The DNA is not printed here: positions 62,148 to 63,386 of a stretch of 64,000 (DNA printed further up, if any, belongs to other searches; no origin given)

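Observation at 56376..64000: Gram-positive lipid-carrier glycosylation system apparently loading a 3,6-dideoxyhexose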

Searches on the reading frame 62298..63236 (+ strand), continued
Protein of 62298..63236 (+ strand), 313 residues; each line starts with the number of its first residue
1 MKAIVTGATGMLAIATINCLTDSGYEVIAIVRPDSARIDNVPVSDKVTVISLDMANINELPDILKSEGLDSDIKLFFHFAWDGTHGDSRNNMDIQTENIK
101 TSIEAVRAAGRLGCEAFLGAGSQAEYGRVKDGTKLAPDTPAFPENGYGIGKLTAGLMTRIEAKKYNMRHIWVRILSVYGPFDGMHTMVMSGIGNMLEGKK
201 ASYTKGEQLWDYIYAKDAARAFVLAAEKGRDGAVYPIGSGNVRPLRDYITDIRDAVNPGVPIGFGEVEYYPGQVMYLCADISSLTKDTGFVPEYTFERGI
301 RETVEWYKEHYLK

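Call 61: search_protein_families(library=pfam, proteins=[L018:7212-8057:+, L018:8048-9010:+, L068:10902-11837:+, L049:11280-13559:+, L030:5897-7204:+, L030:7292-8269:+], max_evalue=0.01)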
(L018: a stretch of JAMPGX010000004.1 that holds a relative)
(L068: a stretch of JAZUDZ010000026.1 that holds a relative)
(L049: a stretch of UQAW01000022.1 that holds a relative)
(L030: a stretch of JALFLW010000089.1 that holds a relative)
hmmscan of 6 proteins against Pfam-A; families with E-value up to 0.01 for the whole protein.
L018:7212-8057:+ (282 aa): 3 families
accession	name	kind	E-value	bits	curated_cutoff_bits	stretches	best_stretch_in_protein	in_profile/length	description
PF00456.26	Transketolase_N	-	2.9e-38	132.1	22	1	29-267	24-270/334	Transketolase, thiamine diphosphate binding domain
PF13292.11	DXP_synthase_N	-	2.2e-07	30.9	21.2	1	5-187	15-179/274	1-deoxy-D-xylulose-5-phosphate synthase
PF02775.26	TPP_enzyme_C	-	7.1e-05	23.1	21.9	1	114-177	25-80/151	Thiamine pyrophosphate enzyme, C-terminal TPP binding domain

L018:8048-9010:+ (321 aa): 3 families
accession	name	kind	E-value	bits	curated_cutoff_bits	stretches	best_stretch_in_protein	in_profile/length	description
PF02779.29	Transket_pyr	-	3.6e-32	111.8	27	1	15-171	6-168/174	Transketolase, pyrimidine binding domain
PF02780.25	Transketolase_C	-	4.5e-22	78.7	25.9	1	189-309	1-123/124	Transketolase, C-terminal domain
PF22613.1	Transketolase_C_1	-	0.0076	16.9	27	0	198-241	12-54/113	Transketolase-like TK C-terminal domain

L068:10902-11837:+ (312 aa): 2 families
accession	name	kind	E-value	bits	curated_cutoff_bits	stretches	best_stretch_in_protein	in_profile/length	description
PF00483.29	NTP_transferase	-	1.1e-77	261.4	21.2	1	20-257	1-242/245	Nucleotidyl transferase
PF12804.13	NTP_transf_3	-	8.5e-09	36.2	27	1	21-146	1-115/160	MobA-like NTP transferase domain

L049:11280-13559:+ (760 aa): 2 families
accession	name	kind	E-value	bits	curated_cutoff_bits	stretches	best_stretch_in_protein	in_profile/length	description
PF08481.16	GBS_Bsp-like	-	4e-40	136.1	31.6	2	668-755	2-90/92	GBS Bsp-like repeat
PF00884.28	Sulfatase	-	9.1e-18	65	25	1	210-451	1-243/301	Sulfatase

L030:5897-7204:+ (436 aa): 4 families
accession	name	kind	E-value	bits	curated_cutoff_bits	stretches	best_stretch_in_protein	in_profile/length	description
PF00483.29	NTP_transferase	-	2e-30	106.6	21.2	1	4-268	3-242/245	Nucleotidyl transferase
PF01050.24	MannoseP_isomer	-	2.5e-12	47.4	23.6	1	334-435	12-115/116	Mannose-6-phosphate isomerase C-terminal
PF07883.17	Cupin_2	-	3e-10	40.1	27.2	1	355-414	3-61/70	Cupin domain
PF02311.25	AraC_binding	-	5.7e-05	23.3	21.1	1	356-414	9-66/135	AraC-like ligand binding domain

L030:7292-8269:+ (326 aa): 7 families
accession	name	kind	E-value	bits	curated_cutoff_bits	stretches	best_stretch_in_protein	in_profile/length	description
PF20511.4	PMI_typeI_cat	-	1.1e-17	64.9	22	1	8-115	2-114/143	Phosphomannose isomerase type I, catalytic domain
PF21621.3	MPI_cupin_dom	-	1.1e-10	41.7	27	1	249-322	6-75/79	Mannose-6-phosphate isomerase, cupin domain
PF07883.17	Cupin_2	-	1.5e-08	34.6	27.2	1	159-179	36-56/70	Cupin domain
PF05899.18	Cupin_3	-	1.4e-05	25.1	23.5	1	274-310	26-60/74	EutQ-like cupin domain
PF20600.3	ExoX-like_C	-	0.00019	21.2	26.5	1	55-74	3-22/30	Exodeoxyribonuclease X-like C-terminal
PF12852.13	Cupin_6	-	0.0018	18.5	26.7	0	258-311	19-71/183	Cupin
PF00190.28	Cupin_1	-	0.004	17.2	22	0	113-177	41-97/151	Cupin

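Call 62: search_protein_families(library=ncbifam, proteins=[L004:7243-9060:+, L004:5602-7230:+, L015:6581-7231:+], max_evalue=0.00001)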
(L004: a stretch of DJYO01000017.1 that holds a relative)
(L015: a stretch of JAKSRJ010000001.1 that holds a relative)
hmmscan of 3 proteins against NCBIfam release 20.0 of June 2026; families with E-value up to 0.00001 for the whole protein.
L004:7243-9060:+ (606 aa): 54 families (the best 25 are shown)
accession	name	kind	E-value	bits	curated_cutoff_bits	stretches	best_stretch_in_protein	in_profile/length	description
TIGR00118.1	acolac_lg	equivalog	1.7e-101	340.4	538.35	1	4-566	3-542/557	biosynthetic-type acetolactate synthase large subunit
NF004710.0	PRK06048.1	equivalog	5.5e-94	315.6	976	1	4-567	10-546/561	acetolactate synthase large subunit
NF006524.0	PRK08978.1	equivalog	2e-92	310.2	738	1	5-566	4-532/548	acetolactate synthase 2 catalytic subunit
NF005651.0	PRK07418.1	subfamily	5.5e-87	292.4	942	1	5-568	22-569/617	acetolactate synthase large subunit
NF006016.1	PRK08155.1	equivalog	4.4e-86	289.5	870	1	5-566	6-540/554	acetolactate synthase large subunit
NF005228.0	PRK06725.1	equivalog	5e-86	289.1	991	1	8-567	22-554/571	acetolactate synthase large subunit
NF005860.0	PRK07789.1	equivalog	2.8e-84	283.6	881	1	12-564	44-584/615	acetolactate synthase large subunit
NF004919.0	PRK06276.1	equivalog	4.1e-84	282.9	866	1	5-562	4-542/582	acetolactate synthase large subunit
NF005584.0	PRK07282.1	equivalog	4.7e-84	282.9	970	1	5-568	13-550/566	acetolactate synthase large subunit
NF006319.0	PRK08527.1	equivalog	7.9e-83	278.8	905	1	5-566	7-546/565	acetolactate synthase large subunit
NF006581.0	PRK09107.1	equivalog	1.6e-82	277.7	974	1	5-570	14-565/595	acetolactate synthase 3 large subunit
NF005058.0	PRK06466.1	equivalog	2.5e-79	267.3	951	1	5-556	7-545/574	acetolactate synthase 3 large subunit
NF005824.0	PRK07710.1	equivalog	1.8e-77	261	976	1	5-566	20-556/573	acetolactate synthase large subunit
NF005936.0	PRK07979.1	equivalog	6.1e-74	249.3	1080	1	2-548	4-534/574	acetolactate synthase 3 large subunit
NF006525.0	PRK08979.1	equivalog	9.3e-74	248.8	1084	1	4-551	6-537/572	acetolactate synthase 3 large subunit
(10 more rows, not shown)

L004:5602-7230:+ (543 aa): 14 families
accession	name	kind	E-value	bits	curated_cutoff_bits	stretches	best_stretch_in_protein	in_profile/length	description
NF006049.0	PRK08195.1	subfamily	1.9e-30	106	229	1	2-264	6-265/344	4-hyroxy-2-oxovalerate/4-hydroxy-2-oxopentanoic acid aldolase,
TIGR03217.1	4OH_2_O_val_ald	equivalog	8.6e-27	94.2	286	1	3-261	2-257/334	4-hydroxy-2-oxovalerate aldolase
TIGR02090.1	LEU1_arch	subfamily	1.1e-19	70.9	484.75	1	4-256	1-247/363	isopropylmalate/citramalate/homocitrate synthases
NF002085.0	PRK00915.1-2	subfamily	1.5e-19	70.1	517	1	2-256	12-260/504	2-isopropylmalate synthase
TIGR02660.1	nifV_homocitr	equivalog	1.9e-19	70.2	462.9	1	4-257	2-249/365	homocitrate synthase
TIGR02146.1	LysS_fung_arch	equivalog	2.4e-16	59.9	413.55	1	6-262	1-252/344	homocitrate synthase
NF041069.1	IPMS_Sufob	equivalog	3.3e-14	53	600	1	4-251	1-244/371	isopropylmalate synthase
NF002088.0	PRK00915.1-5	equivalog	1.5e-13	50.1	697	1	1-247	1-249/514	2-isopropylmalate synthase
NF002086.0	PRK00915.1-3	equivalog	3.7e-13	48.8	532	1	145-247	152-252/516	2-isopropylmalate synthase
TIGR00977.1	citramal_synth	equivalog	7.1e-10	37.8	450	1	150-243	160-248/526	citramalate synthase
TIGR00973.1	leuA_bact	equivalog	1.7e-09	36.7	598.7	1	144-246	146-246/494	2-isopropylmalate synthase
NF002087.0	PRK00915.1-4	equivalog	3.2e-09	35.9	729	1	142-246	148-251/516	2-isopropylmalate synthase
NF042433.1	CitmalDyn_Leptosp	equivalog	1.5e-08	33.7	950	1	142-248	155-256/514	(R)-citramalate synthase CimA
NF002084.0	PRK00915.1-1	equivalog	2.7e-08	32.8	748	1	144-246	149-249/523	2-isopropylmalate synthase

L015:6581-7231:+ (217 aa): 17 families
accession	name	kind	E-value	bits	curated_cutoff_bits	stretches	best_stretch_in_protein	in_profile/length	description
NF009804.0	PRK13288.1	equivalog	1.7e-31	109.4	218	1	2-214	2-207/215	pyrophosphatase PpaX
NF009695.0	PRK13222.1-2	equivalog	5.5e-27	94.7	225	1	3-192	6-201/226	phosphoglycolate phosphatase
TIGR01449.2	PGP_bact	equivalog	2.3e-24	86.1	180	1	6-191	1-191/213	phosphoglycolate phosphatase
NF009696.0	PRK13222.1-3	equivalog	2.2e-19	70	359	1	1-215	1-214/223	N-acetylmuramic acid 6-phosphate phosphatase MupP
NF009698.0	PRK13223.1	equivalog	2.6e-19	69.5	466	1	5-192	15-208/272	phosphoglycolate phosphatase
NF009694.0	PRK13222.1-1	equivalog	2.9e-19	69.3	415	1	90-192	116-218/252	phosphoglycolate phosphatase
NF009697.0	PRK13222.1-4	equivalog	7.1e-19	68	327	1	3-192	7-201/232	phosphoglycolate phosphatase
TIGR01454.1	AHBA_synth_RP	hypoth_equivalog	1.8e-11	44.1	246.65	1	6-189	1-179/205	AHBA synthesis associated protein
TIGR01549.1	HAD-SF-IA-v1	subfamily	4.9e-10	40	23.3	1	88-178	62-149/149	HAD-IA family hydrolase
TIGR02253.1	CTE7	subfamily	1e-09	38.5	169.75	1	5-178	4-188/221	TIGR02253 family HAD-type hydrolase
NF009700.0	PRK13226.1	equivalog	4.4e-09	36.4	342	1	5-189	14-199/229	phosphoglycolate phosphatase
NF006976.0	PRK09449.1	equivalog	2e-08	34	183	1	64-173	74-184/225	pyrimidine 5'-nucleotidase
TIGR02009.1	PGMB-YQAB-SF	subfamily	2.5e-08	34.3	153.35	1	3-136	1-138/186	beta-phosphoglucomutase family hydrolase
TIGR03351.1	PhnX-like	hypoth_equivalog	4.1e-07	30.2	218.9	1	5-186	3-192/220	phosphonatase-like hydrolase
TIGR02254.1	YjjG_YfnB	equivalog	6.8e-07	29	159.9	0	61-183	78-190/223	YjjG family noncanonical pyrimidine nucleotidase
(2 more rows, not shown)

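Call 75: predict_structure(alignment_id=A2)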
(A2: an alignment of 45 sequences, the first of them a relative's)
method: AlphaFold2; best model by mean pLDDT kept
length: 417 residues; sequences in the alignment: 45
mean_pLDDT: 88.7   pTM: 0.87
mean pLDDT of the five models: 88.7, 87.3, 87.0, 85.8, 84.9
residues with pLDDT >= 90: 266; 70-90: 126; 50-70: 16; < 50: 9
segments of 3 or more residues with pLDDT < 50: 409-417
pLDDT, mean of each block of 10 residues (from residue 1): 69 78 86 93 95 96 94 82 86 96 90 94 97 89 88 96 95 97 93 73 88 90 94 96 96 80 74 84 94 96 96 97 97 91 79 92 97 98 97 90 57 40
secondary structure, 60 per line:
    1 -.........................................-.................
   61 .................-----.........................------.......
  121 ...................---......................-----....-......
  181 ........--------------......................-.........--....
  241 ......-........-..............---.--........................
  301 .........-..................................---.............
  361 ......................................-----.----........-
elements in order: H2-42 H44-77 H83-107 H114-139 H143-164 H170-173 H175-188 H203-224 H226-234 H237-246 H248-255 H257-270 H277-309 H311-344 H348-398 H409-416

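Call 79: search_dna_similar(query=L001:1503-2444:+, collection=plasmids, mode=protein, max_rows=40, max_evalue=1e-20)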
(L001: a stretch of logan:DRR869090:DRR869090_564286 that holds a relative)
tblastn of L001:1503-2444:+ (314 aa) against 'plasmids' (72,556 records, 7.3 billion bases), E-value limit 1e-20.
Records with a match: 252; places in all: 268; records where one place covers at least 80% of the query: 251.
Best place of each record, by identity: <60% 252.
By first word of the organism name: Bacillus 25; Cupriavidus 16; Priestia 15; Klebsiella 15; Lactiplantibacillus 12; Escherichia 8; Rhizobium 8; Burkholderia 8; Ensifer 7; Sinorhizobium 7; and 69 more.
By predicted mobility (MOB-suite, as given by PLSDB): non-mobilizable 178; mobilizable 41; conjugative 33.
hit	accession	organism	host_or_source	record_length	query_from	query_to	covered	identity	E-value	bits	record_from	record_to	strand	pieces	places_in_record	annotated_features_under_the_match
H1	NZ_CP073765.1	Methylovirgula sp. HY1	soil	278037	1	311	99%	38.3%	8e-70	242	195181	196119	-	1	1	glycosyltransferase family 2 protein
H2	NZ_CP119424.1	Photobacterium sp. DA100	-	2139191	4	307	97%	33.3%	4e-41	159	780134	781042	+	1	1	none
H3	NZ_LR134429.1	Legionella adelaidensis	environmental,Cooling tower water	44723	2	309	98%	31.9%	3e-48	180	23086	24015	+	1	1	glycosyltransferase family 2 protein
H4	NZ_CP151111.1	Cupriavidus metallidurans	-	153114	4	301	95%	32.4%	4e-41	159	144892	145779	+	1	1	glycosyltransferase family 2 protein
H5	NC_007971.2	Cupriavidus metallidurans CH34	-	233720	4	301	95%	32.4%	4e-41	159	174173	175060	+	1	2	glycosyltransferase family 2 protein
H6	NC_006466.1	Cupriavidus metallidurans CH34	-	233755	4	301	95%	32.4%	4e-41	159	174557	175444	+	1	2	glycosyltransferase family 2 protein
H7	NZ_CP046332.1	Cupriavidus metallidurans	sedimentation pond in a zinc factory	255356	4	301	95%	32.4%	4e-41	159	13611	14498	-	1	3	glycosyltransferase family 2 protein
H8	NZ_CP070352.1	Ensifer sp. PDNC004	cell culture,Plastic debris in ...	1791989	2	314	100%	30.7%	1e-48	181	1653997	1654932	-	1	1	none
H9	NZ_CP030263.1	Ensifer adhaerens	Zea mays,whole organism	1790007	3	314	99%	30.8%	1e-50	187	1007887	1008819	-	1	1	none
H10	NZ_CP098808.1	Ensifer adhaerens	whole organism,soil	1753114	3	314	99%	30.8%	1e-50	186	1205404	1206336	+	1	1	none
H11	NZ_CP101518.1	Ensifer adhaerens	cell cuture,rhizosphere soil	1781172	3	314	99%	30.8%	1e-50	186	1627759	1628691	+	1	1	none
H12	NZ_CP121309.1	Ensifer adhaerens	bacterial colony,soil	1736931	3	314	99%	30.8%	1e-49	184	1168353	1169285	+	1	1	none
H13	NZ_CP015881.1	Ensifer adhaerens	silty clay loam soil (pH 6.1)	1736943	3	314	99%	30.8%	1e-49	184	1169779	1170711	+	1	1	none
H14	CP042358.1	Rahnella aquatilis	hyacinth,plant,hyacinth bulb, basal ...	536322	3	300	95%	32.1%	2e-41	160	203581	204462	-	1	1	glycosyltransferase family 2 protein | GtrA family protein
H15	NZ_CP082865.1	Cupriavidus pauculus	-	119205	4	301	95%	32.1%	2e-39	154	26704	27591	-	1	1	glycosyltransferase family 2 protein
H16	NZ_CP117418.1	Novosphingobium humi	Single cell,Soil from military shooting ...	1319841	4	310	98%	31.0%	1e-44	169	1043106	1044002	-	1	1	none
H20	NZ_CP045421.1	Palleronia sp. THAF1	pure culture,Surface of a polyethylene ...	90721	4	312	98%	30.2%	2e-49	183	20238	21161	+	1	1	glycosyltransferase family 2 protein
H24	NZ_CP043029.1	Pseudobutyrivibrio xylanivorans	Bovine,rumen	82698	1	306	97%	29.9%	2e-38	151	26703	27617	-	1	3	glycosyltransferase family 2 protein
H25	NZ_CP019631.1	Roseibium algicola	Rhodosorus marinus,cell culture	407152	1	302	96%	30.3%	4e-46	173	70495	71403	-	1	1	glycosyltransferase family 2 protein | NAD(P)-dependent oxidoreductase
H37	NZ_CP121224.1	Lactococcus cremoris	Single cell,Dairy fermentation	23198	4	306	96%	29.6%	2e-36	145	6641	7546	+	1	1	glycosyltransferase family 2 protein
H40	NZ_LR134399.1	Listeria monocytogenes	Homo sapiens,Vein blood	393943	5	314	99%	28.6%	1e-36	146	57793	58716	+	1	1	glycosyltransferase family 2 protein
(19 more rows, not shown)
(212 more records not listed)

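Call 80: fold_search(model_id=the predicted structure, library=pdb)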
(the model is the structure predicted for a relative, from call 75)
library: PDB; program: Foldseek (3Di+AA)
matches with E <= 10: 447; with E <= 0.001: 44
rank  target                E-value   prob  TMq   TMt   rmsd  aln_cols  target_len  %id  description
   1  9g9n_A                1.5e-07  1.00  0.71  0.72   4.5       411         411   16  Lipid III flippase WzxE with NB10 and NB7 nanobodies in inward-facing conformation - crystal 1 (released 2025-01-22)
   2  9g9p_A                5.3e-07  1.00  0.73  0.74   4.4       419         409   15  Lipid III flippase WzxE with NB10 and NB7 nanobodies in inward-facing conformation - crystal 2 (released 2025-01-22)
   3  9g9m_A                1.9e-06  1.00  0.66  0.67   5.4       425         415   17  Lipid III flippase WzxE with NB10 and NB7 nanobodies in outward-facing conformation - crystal 1 (released 2025-01-22)
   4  9g9o_A                2.1e-06  1.00  0.58  0.58   6.8       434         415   17  Lipid III flippase WzxE with NB10 and NB7 nanobodies in outward-facing conformation - crystal 2 (released 2025-01-22)
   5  9g95_A                3.1e-06  1.00  0.64  0.64   6.0       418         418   18  Lipid III flippase WzxE with NB10 nanobody in outward-facing conformation at 2.7552 A (released 2025-01-22)
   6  6nc6_A                7.6e-06  1.00  0.67  0.61   4.8       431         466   14  Lipid II flippase MurJ, inward closed conformation (released 2019-04-17)
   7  6gwh                  1.0e-05  1.00  0.64  0.61   6.3       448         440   14  Outward-facing conformation of a multidrug resistance MATE family transporter of the MOP superfamily. (released 2019-06-05)
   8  5t77                  1.0e-05  1.00  0.62  0.57   8.7       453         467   12  Crystal structure of the MOP flippase MurJ (released 2016-12-28)
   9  3vvo                  1.1e-05  1.00  0.65  0.61   6.2       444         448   15  Crystal structure of MATE in the bent conformation (released 2013-04-03)
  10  6fhz                  1.3e-05  1.00  0.65  0.62   6.4       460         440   12  Inward-facing conformation of a multidrug resistance MATE family transporter of the MOP superfamily. (released 2019-05-08)
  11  6ids                  1.3e-05  1.00  0.63  0.60   6.8       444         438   14  Crystal structure of Vibrio cholerae MATE transporter VcmN D35N mutant (released 2019-01-16)
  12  6hfb_C                1.4e-05  1.00  0.60  0.56   6.5       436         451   13  Outward-facing conformation of a multidrug resistance MATE family transporter of the MOP superfamily. (released 2019-06-12)
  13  6nc6_B                1.8e-05  1.00  0.62  0.57   6.1       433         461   11  Lipid II flippase MurJ, inward closed conformation (released 2019-04-17)
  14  6hfb_B                2.3e-05  1.00  0.63  0.59   6.2       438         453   14  Outward-facing conformation of a multidrug resistance MATE family transporter of the MOP superfamily. (released 2019-06-12)
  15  7wax                  2.7e-05  1.00  0.62  0.52   7.1       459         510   11  MurJ inward occluded form (released 2022-06-01)
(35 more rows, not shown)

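Call 81: get_annotated_region(hit=H40, flank=4000)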
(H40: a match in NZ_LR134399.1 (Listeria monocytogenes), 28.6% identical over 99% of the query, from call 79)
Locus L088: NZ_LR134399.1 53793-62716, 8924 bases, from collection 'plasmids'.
description: Listeria monocytogenes strain NCTC7974 plasmid 2, complete sequence
organism: Listeria monocytogenes (NCBI taxid 1639)
taxonomy: Bacteria; Bacillota; Bacilli; Bacillales; Listeriaceae; Listeria; Listeria monocytogenes
host: -; source: Homo sapiens,Vein blood; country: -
typing (MOB-suite, as given by PLSDB): non-mobilizable
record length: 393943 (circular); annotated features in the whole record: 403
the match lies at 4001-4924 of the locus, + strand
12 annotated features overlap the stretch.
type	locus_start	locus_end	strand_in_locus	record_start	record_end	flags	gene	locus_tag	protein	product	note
CDS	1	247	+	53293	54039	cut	-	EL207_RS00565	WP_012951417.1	SMI1/KNR4 family protein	-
CDS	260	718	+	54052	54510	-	-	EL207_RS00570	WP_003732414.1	low molecular weight protein-tyrosine-phosphatase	GO:0006470 - protein dephosphorylation [Evidence IEA]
CDS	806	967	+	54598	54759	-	-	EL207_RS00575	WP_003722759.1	lmo0937 family membrane protein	-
CDS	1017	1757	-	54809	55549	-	nfsA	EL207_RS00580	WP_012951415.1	oxygen-insensitive NADPH nitroreductase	-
CDS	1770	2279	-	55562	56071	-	trmL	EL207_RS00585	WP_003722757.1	tRNA (uridine(34)/cytosine(34)/5- carboxymethylaminomethyluridine(34)-2'-O)- methyltransferase TrmL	GO:0006400 - tRNA modification [Evidence IEA]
CDS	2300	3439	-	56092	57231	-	queG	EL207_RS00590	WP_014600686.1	tRNA epoxyqueuosine(34) reductase QueG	GO:0008616 - queuosine biosynthetic process [Evidence IEA]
CDS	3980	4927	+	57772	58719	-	-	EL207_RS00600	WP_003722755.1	glycosyltransferase family 2 protein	-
CDS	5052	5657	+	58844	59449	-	-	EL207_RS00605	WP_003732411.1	TVP38/TMEM64 family protein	-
CDS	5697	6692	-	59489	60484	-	lplA1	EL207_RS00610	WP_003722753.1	lipoate protein ligase LplA1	-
CDS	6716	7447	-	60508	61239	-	-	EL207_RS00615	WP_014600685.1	MBL fold metallo-hydrolase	-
CDS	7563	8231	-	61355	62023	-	-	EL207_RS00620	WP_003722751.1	class A sortase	-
CDS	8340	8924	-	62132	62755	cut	-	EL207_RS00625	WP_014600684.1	DNA-3-methyladenine glycosylase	GO:0006284 - base-excision repair [Evidence IEA]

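Call 82: get_annotated_region(hit=H37, flank=4000)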
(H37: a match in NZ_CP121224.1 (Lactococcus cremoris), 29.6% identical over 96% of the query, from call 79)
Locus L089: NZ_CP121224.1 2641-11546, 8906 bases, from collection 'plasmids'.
description: Lactococcus cremoris strain JM1 plasmid pJM1E, complete sequence
organism: Lactococcus cremoris (NCBI taxid 1359)
taxonomy: Bacteria; Bacillota; Bacilli; Lactobacillales; Streptococcaceae; Lactococcus; Lactococcus cremoris
host: -; source: Single cell,Dairy fermentation; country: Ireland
typing (MOB-suite, as given by PLSDB): non-mobilizable; replicon Inc11,rep_cluster_556,rep_cluster_570
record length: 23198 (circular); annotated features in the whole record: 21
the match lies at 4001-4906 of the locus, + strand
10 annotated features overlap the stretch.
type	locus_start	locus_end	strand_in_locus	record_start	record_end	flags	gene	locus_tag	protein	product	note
CDS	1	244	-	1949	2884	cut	-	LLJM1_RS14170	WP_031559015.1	IS30 family transposase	-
CDS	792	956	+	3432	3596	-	-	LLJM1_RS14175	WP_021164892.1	hypothetical protein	-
CDS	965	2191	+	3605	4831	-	-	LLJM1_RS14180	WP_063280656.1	glycosyltransferase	-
CDS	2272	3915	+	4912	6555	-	-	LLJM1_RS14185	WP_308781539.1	hypothetical protein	-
CDS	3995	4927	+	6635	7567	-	-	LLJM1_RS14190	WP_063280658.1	glycosyltransferase family 2 protein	-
CDS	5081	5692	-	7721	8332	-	-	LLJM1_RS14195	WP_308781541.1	RepB-like protein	-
CDS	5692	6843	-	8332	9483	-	-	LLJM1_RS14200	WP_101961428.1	replication initiation protein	-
CDS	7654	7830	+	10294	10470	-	-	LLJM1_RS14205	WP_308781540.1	hypothetical protein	-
CDS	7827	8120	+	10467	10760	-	-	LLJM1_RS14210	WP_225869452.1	hypothetical protein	-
CDS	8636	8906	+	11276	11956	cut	-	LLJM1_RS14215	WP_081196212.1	IS6-like element ISS1S family transposase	-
